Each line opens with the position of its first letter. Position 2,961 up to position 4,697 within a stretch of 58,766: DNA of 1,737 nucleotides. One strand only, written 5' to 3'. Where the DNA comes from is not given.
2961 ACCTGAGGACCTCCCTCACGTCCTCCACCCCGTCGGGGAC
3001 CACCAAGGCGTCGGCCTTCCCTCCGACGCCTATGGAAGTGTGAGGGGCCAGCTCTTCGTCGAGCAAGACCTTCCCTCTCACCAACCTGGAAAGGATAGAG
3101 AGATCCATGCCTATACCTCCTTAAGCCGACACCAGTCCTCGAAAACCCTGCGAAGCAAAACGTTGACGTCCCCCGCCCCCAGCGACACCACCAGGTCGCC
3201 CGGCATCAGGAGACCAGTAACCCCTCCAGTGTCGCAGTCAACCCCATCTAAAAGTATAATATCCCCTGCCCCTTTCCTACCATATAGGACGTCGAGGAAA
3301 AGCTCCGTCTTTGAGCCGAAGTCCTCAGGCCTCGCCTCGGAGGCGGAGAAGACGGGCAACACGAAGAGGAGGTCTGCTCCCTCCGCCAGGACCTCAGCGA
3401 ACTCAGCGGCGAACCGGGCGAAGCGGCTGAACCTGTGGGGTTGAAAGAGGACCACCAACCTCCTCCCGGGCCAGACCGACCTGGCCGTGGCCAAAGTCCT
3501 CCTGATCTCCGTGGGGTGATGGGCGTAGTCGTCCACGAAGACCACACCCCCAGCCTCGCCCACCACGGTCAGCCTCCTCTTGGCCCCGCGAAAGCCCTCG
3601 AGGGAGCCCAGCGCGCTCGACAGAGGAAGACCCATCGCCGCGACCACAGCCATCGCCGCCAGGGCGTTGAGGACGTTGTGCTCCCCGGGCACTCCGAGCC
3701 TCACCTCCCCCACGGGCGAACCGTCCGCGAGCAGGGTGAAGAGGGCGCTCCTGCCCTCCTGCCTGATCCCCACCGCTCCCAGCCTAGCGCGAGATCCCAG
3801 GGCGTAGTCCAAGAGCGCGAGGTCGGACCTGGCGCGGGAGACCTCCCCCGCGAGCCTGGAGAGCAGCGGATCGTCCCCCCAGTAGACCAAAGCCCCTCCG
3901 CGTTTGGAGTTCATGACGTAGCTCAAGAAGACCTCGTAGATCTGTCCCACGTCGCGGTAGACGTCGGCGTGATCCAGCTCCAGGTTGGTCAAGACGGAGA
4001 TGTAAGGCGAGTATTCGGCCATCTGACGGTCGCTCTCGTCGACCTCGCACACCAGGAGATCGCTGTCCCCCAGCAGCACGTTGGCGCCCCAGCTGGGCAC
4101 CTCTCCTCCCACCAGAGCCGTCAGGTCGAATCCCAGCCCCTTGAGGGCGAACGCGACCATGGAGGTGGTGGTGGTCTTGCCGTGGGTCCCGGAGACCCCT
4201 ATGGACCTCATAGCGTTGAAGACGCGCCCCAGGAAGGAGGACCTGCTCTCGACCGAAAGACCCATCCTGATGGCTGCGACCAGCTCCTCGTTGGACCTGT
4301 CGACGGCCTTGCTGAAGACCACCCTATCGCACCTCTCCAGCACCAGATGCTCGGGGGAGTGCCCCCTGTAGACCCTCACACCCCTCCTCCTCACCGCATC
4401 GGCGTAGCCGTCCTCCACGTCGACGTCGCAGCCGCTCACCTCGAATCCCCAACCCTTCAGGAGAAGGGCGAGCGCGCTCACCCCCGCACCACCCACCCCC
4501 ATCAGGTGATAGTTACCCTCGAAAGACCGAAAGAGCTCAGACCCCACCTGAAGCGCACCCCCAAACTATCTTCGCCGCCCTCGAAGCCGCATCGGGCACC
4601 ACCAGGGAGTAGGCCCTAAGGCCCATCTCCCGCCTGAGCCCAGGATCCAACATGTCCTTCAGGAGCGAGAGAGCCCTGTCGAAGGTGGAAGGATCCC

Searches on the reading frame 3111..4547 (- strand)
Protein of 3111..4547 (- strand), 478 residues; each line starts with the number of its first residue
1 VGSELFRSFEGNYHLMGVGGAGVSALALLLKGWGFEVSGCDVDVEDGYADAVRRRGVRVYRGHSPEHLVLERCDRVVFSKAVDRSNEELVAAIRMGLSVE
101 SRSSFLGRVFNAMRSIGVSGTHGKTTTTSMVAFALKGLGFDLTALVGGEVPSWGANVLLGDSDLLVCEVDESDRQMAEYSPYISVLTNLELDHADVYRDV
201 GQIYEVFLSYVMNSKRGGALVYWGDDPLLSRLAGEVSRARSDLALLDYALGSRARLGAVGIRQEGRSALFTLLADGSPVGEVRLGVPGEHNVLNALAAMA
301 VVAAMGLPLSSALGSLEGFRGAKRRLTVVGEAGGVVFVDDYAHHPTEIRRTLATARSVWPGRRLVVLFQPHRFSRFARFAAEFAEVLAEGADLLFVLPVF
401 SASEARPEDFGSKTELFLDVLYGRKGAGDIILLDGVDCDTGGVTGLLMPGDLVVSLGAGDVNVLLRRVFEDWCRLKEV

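Call 66: search_protein_families(library=ncbifam, proteins=[window:3111-4547:-], max_evalue=1e-30)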
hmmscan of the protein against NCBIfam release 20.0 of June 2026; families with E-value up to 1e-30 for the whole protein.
window:3111-4547:- (478 aa): 3 families
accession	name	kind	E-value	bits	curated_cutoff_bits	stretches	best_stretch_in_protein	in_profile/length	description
TIGR01082.1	murC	equivalog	3.9e-120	402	335.1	1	12-468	1-448/449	UDP-N-acetylmuramate--L-alanine ligase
NF011171.0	PRK14573.1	equivalog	4.9e-63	213.2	1015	1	12-416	6-395/809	bifunctional UDP-N-acetylmuramate--L-alanine ligase/D-alanine--D-alanine ligase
TIGR01081.1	mpl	equivalog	1.4e-51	175.9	388.7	1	13-371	2-359/448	UDP-N-acetylmuramate:L-alanyl-gamma-D-glutamyl-meso-diaminopimelate ligase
